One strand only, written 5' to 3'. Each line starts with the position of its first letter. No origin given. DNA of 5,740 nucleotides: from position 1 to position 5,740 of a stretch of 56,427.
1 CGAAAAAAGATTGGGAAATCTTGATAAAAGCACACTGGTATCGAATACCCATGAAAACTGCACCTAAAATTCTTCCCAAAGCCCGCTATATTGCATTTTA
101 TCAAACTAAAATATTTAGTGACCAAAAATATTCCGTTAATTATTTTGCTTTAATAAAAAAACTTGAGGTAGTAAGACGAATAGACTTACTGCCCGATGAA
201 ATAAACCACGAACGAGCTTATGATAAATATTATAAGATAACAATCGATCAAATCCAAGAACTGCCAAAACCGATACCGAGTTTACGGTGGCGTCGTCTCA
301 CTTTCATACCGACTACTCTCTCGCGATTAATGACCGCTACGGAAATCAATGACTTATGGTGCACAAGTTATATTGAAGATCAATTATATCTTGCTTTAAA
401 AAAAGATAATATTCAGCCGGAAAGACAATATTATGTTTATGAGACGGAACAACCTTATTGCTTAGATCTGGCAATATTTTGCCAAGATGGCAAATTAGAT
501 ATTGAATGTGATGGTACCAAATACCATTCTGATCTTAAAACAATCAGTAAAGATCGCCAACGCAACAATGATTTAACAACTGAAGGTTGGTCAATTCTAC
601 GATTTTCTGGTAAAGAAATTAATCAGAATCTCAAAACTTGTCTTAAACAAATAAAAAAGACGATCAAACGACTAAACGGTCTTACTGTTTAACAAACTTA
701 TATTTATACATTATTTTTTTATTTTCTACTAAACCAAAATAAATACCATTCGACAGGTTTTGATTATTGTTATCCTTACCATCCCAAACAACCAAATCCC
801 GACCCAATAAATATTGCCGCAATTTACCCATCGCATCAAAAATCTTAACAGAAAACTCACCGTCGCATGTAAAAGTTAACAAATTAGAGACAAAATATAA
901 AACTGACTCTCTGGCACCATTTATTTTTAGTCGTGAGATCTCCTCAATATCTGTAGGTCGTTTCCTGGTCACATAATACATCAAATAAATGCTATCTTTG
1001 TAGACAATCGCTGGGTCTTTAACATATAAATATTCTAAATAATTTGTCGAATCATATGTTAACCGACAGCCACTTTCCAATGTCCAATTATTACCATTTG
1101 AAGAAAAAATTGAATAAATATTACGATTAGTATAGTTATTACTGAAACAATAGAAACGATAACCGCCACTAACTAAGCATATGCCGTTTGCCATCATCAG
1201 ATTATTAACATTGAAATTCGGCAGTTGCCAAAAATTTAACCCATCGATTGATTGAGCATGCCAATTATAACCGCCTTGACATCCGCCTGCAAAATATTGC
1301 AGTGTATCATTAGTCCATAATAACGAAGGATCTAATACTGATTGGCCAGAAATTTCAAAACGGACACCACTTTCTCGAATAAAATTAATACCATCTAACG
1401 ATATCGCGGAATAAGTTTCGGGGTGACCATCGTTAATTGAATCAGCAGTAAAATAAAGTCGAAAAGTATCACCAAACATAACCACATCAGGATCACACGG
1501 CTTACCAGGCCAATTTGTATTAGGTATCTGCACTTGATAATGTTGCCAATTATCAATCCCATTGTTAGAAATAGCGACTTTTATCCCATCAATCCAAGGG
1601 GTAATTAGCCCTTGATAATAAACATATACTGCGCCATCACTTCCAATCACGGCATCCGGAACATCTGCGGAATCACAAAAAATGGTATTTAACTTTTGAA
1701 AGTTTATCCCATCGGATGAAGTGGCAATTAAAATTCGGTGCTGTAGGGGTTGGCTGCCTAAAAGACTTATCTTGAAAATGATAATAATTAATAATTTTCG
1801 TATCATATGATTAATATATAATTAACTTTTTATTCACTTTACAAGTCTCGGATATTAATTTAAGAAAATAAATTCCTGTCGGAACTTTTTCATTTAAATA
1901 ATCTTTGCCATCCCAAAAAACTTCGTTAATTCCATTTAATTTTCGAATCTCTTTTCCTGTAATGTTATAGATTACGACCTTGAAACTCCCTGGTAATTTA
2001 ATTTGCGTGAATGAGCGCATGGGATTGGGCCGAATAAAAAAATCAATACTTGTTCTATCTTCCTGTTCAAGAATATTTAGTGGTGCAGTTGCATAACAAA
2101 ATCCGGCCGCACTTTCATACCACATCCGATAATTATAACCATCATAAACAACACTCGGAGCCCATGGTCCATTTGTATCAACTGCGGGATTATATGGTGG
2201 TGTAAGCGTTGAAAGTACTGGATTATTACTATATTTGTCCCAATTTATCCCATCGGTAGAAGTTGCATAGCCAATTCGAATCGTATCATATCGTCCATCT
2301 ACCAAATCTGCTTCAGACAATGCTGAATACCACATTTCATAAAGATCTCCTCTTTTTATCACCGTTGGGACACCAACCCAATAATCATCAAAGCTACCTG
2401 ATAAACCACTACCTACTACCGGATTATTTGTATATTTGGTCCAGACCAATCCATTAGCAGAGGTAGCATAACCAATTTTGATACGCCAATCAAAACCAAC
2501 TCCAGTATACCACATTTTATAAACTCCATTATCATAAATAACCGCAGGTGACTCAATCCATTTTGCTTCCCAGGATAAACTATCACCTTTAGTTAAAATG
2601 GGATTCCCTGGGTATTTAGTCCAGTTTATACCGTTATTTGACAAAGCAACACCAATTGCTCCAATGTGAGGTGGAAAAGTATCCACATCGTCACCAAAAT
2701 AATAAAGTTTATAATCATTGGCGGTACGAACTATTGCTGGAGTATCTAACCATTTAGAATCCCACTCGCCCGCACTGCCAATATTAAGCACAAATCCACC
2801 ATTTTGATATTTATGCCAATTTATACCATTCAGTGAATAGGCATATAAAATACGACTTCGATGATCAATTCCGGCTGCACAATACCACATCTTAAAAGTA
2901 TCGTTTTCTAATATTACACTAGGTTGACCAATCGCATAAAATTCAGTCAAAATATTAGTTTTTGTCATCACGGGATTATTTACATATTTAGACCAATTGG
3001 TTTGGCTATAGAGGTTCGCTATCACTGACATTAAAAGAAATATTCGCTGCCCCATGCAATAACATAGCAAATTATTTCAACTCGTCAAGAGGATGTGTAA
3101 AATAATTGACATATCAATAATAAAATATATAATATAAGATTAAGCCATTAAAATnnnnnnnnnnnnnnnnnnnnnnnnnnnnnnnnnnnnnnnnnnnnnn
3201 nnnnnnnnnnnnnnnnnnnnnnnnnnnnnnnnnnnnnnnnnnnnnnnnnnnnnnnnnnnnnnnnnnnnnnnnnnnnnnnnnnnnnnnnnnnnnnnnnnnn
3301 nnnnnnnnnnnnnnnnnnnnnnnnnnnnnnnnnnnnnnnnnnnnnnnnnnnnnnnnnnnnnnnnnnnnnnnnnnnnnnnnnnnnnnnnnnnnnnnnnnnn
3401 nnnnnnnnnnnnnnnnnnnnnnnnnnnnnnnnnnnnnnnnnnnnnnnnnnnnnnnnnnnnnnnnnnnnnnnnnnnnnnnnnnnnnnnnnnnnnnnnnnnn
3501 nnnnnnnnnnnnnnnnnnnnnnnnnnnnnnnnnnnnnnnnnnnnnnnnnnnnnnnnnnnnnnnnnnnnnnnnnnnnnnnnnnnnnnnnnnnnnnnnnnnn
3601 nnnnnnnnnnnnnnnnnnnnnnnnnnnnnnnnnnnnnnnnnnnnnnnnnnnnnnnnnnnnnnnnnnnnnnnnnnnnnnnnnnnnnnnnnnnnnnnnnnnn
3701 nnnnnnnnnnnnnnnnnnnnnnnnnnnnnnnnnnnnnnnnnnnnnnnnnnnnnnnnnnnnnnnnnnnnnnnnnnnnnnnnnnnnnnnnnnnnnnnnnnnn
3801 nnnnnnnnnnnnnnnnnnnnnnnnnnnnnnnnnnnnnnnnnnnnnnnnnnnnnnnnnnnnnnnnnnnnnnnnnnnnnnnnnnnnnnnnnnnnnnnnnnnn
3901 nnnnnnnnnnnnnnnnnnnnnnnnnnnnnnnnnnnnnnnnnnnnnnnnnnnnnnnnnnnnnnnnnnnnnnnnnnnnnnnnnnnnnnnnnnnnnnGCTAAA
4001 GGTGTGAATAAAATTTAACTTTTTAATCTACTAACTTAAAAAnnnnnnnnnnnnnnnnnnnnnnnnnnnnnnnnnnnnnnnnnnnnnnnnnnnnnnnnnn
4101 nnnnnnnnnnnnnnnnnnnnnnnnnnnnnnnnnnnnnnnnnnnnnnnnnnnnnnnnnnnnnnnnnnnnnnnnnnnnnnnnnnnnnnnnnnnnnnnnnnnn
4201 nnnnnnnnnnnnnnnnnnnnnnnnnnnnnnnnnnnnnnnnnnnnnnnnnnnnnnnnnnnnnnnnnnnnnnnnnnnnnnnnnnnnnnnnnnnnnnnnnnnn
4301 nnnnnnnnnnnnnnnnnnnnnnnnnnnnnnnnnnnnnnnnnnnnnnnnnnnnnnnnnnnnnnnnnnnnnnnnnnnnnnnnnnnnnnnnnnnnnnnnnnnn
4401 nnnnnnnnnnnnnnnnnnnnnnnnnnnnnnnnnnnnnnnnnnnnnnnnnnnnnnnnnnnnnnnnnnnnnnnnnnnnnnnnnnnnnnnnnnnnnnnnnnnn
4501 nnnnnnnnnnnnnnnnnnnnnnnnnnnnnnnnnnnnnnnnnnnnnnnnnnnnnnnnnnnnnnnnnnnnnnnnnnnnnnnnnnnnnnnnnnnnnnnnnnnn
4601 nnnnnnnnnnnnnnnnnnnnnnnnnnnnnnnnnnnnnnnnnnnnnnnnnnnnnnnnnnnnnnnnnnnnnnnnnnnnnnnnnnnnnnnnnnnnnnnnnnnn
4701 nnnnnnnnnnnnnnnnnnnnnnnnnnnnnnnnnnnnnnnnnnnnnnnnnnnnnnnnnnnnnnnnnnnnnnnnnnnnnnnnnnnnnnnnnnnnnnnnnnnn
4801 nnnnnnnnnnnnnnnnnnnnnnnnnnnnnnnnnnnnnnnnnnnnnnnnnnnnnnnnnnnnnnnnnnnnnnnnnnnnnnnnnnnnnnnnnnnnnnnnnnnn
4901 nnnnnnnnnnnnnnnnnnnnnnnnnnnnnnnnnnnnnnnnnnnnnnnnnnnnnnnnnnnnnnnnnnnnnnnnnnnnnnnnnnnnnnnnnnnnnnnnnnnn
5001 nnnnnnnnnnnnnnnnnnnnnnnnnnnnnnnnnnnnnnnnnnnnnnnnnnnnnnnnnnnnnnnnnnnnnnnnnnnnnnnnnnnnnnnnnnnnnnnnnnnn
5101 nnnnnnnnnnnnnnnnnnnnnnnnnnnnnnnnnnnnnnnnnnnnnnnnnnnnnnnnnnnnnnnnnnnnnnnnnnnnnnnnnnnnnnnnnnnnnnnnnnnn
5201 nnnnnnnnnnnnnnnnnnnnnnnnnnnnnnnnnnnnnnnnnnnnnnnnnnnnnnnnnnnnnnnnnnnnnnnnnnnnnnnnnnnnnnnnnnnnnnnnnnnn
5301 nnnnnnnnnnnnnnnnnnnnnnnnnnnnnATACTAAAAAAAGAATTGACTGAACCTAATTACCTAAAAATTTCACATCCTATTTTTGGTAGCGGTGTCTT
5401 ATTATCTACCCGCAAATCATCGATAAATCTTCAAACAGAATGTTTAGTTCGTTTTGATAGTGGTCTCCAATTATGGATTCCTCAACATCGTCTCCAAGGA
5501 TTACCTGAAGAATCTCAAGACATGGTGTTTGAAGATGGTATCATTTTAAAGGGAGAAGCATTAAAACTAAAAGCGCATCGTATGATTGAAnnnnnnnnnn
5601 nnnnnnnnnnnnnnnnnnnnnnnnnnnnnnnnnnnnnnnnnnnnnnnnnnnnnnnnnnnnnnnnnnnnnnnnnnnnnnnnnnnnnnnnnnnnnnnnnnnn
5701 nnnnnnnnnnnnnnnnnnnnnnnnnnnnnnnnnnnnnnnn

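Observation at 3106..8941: Stand-alone operon: orphan protein, two paralogous BrxD/DUF2791-like ATPases and an Lhr/BrxHI-like DExH helicase (candidate undescribed defence system)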

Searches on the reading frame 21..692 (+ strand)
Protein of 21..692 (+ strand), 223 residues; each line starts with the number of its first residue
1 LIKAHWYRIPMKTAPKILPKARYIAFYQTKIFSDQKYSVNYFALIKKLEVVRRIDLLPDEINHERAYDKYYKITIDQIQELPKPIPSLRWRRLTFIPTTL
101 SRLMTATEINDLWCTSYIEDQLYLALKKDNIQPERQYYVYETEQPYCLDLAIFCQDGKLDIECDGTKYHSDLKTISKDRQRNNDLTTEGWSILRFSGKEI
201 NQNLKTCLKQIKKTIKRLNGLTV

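Call 108: search_protein_families(library=pfam, proteins=[window:21-692:+], max_evalue=0.00001)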
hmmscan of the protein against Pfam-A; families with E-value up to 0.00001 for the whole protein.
window:21-692:+ (223 aa): 2 families
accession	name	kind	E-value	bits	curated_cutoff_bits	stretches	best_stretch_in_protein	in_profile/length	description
PF18741.7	MTES_1575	-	6.5e-13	49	38.2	1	119-215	2-96/96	REase_MTES_1575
PF04480.18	DUF559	-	9.3e-10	38.8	20.6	1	119-215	18-108/109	Protein of unknown function (DUF559)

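Call 109: search_protein_families(library=padloc, proteins=[window:21-692:+], max_evalue=0.00001)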
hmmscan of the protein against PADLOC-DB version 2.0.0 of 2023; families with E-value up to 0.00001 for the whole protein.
window:21-692:+ (223 aa): 1 family
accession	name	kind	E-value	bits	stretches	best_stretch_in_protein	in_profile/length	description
PDLC05009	PDC-S37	-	2.3e-08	30.3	1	115-218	1238-1341/1550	-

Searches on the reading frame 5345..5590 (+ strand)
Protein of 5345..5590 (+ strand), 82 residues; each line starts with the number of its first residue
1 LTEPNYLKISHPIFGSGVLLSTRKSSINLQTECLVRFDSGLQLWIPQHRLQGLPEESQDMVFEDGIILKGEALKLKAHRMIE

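Call 36: search_protein_families(library=pfam, proteins=[window:5345-5590:+], max_evalue=10)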
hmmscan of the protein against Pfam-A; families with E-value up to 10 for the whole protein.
seq(82 aa): 0 families

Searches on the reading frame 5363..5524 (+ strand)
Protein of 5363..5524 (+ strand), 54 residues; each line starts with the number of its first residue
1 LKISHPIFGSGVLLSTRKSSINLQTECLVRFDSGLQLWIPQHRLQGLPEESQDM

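Call 78: search_solved_structures(query=A5, max_evalue=10, show_alignments=4)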
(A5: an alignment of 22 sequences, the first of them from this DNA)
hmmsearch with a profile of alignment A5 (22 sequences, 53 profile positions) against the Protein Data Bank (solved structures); distinct sequences matched with E-value up to 10: 11.
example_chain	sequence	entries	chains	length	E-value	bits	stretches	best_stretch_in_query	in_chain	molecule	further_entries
7egt_B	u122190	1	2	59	0.0029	20.4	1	2-29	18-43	DNA helicase UvrD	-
7egs_B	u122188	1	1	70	0.013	18.3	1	2-34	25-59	DNA helicase II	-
6yi2_A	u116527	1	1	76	0.017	17.9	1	2-34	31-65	DNA helicase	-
4c2t_A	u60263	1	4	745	0.16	14.8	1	3-29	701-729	DNA HELICASE II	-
2qqr_A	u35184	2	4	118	0.68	12.8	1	10-45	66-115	JmjC domain-containing histone demethylation protein 3A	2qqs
5var_A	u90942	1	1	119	0.69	12.8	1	10-45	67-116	Lysine-specific demethylase 4A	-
2gf7_A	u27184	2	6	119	0.7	12.8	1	10-45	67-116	Jumonji domain-containing protein 2A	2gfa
9gii_A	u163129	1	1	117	0.74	12.7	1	10-45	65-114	Lysine-specific demethylase 4A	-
5d6w_A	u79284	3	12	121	0.74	12.7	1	10-45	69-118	Lysine-specific demethylase 4A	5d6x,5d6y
9gp4_A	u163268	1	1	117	0.76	12.7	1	10-45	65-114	Lysine-specific demethylase 4A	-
7d4a_A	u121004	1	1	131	0.98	12.3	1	10-45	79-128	Lysine-specific demethylase 4A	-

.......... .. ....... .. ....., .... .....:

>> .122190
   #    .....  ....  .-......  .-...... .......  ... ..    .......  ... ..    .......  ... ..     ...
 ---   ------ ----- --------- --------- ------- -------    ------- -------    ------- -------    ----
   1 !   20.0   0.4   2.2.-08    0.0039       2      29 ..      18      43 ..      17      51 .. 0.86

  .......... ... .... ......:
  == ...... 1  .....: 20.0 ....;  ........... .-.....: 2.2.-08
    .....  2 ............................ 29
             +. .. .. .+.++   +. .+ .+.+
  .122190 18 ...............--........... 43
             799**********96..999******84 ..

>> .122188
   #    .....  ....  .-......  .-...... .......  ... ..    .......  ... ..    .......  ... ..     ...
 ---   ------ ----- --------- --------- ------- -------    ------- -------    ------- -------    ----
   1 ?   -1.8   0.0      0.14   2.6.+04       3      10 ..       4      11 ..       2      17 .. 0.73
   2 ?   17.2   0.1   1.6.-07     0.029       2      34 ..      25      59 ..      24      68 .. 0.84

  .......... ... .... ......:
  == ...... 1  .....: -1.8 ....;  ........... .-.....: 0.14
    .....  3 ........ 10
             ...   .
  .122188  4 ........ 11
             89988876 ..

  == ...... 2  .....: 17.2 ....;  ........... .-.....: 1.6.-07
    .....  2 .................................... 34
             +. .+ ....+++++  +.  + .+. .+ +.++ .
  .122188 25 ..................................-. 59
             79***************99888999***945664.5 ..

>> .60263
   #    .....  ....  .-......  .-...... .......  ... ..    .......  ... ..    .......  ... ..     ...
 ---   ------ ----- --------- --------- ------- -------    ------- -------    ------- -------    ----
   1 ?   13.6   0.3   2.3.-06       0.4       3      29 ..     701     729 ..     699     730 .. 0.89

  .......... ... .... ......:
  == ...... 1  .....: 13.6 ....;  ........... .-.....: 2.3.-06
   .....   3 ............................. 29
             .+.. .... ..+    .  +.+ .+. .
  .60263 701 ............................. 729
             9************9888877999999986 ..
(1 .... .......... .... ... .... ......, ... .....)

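Call 79: search_protein_families(library=pfam, alignment_id=A5, max_evalue=10)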
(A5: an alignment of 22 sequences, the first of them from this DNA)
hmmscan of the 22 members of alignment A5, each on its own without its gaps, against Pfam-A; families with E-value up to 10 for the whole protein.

A. member 1, seq(54 aa): 1 family
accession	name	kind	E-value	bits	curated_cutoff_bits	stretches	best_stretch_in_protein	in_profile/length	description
PF23614.1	DUF7141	-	0.22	11.8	27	1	25-48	14-37/61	Domain of unknown function (DUF7141)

B. families by the number of members that match (of 22 scanned): 7 families
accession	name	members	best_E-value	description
PF23614.1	DUF7141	3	0.047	Domain of unknown function (DUF7141)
PF21196.3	PcrA_UvrD_tudor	2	0.00033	PcrA/UvrD tudor domain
PF02559.22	CarD_TRCF_RID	2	0.041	CarD-like/TRCF RID domain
PF05641.18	Agenet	1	0.061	Agenet domain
PF11256.13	SAV0927-like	1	0.081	SAV0927-like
PF21744.3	BAHCC1-like_Tudor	1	0.082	BAHCC1-like, Tudor domain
PF11315.13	Med30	1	0.16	Mediator complex subunit 30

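Call 90: predict_structure(alignment_id=A6)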
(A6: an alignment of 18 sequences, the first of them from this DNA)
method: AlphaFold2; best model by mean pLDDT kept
length: 54 residues; sequences in the alignment: 18
mean_pLDDT: 87.5   pTM: 0.69
mean pLDDT of the five models: 87.5, 84.0, 83.3, 82.6, 81.0
residues with pLDDT >= 90: 39; 70-90: 9; 50-70: 2; < 50: 4
segments of 3 or more residues with pLDDT < 50: 51-54
pLDDT, mean of each block of 10 residues (from residue 1): 94 93 89 96 84 43
secondary structure, 60 per line:
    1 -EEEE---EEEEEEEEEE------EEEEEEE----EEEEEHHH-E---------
elements in order: E2-5 E9-18 E25-31 E36-40

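Call 95: fold_search(model_id=the predicted structure, library=pdb)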
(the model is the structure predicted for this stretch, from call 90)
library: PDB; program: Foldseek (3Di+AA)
matches with E <= 10: 928; with E <= 0.001: 0
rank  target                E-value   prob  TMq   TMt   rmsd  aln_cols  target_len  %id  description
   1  6aca                  5.7e-02  0.99  0.53  0.03   3.8        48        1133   14  Crystal structure of Mycobacterium tuberculosis Mfd at 3.6 A resolution (released 2019-08-28)
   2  6x26_A                7.3e-02  1.00  0.55  0.04   2.9        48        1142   12  Mfd-bound E.coli RNA polymerase elongation complex - L1 state (released 2021-02-03)
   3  5dma                  7.7e-02  1.00  0.63  0.64   2.8        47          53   17  Crystal structure of C-terminal tudor domain in PcrA/UvrD helicase (released 2016-09-28)
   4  7egs_B                9.2e-02  1.00  0.58  0.57   2.3        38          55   21  The crystal structure of lobe domain of E. coli RNA polymerase complexed with the C-terminal domain of UvrD (released 2022-04-06)
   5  4l5g_A                9.2e-02  1.00  0.55  0.22   2.6        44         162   23  Crystal structure of Thermus thermophilus CarD (released 2013-07-31)
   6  6m6a_M                9.2e-02  1.00  0.55  0.09   2.7        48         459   19  Cryo-EM structure of Thermus thermophilus Mfd in complex with RNA polymerase (released 2020-10-14)
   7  4l5g_B                9.8e-02  0.98  0.50  0.20   3.4        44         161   25  Crystal structure of Thermus thermophilus CarD (released 2013-07-31)
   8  9e88_M                1.1e-01  1.00  0.58  0.55   2.4        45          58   11  De novo backtracked transcription elongation complex of Mycobacterium tuberculosis RNA polymerase on a linear DNA frag (released 2025-10-01)
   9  9dqs_C                1.4e-01  1.00  0.65  0.65   2.5        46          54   17  Structure of Tudor domain from Mycobacterium smegmatis UvrD1 (released 2024-10-16)
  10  9dqs_A                1.7e-01  1.00  0.62  0.64   2.7        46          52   17  Structure of Tudor domain from Mycobacterium smegmatis UvrD1 (released 2024-10-16)
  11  6ac8_A                1.7e-01  0.98  0.55  0.03   3.1        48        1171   14  Crystal structure of Mycobacterium smegmatis Mfd at 2.75 A resolution (released 2019-08-28)
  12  6hq9_A                1.9e-01  0.99  0.62  0.57   3.2        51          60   18  Crystal structure of the Tudor domain of human ERCC6-L2 (released 2018-10-17)
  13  9n11_A                1.9e-01  0.96  0.54  0.04   8.0        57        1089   12  Mfd-bound E.coli RNA polymerase elongation complex + ADP-BeF3 - L1.5 state (released 2025-10-15)
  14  6acx_A                1.9e-01  0.94  0.51  0.03   3.5        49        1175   18  Crystal structure of Mycobacterium smegmatis Mfd in complex with ADP + Pi at 3.5 A resolution. (released 2019-08-28)
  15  6hq9_B                2.0e-01  1.00  0.69  0.65   2.9        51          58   18  Crystal structure of the Tudor domain of human ERCC6-L2 (released 2018-10-17)
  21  6yi2_MODEL_1_A        2.7e-01  0.99  0.61  0.45   2.8        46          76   22  UvrD helicase RNA polymerase interactions are governed by UvrDs carboxy terminal Tudor domain. (released 2020-10-21)
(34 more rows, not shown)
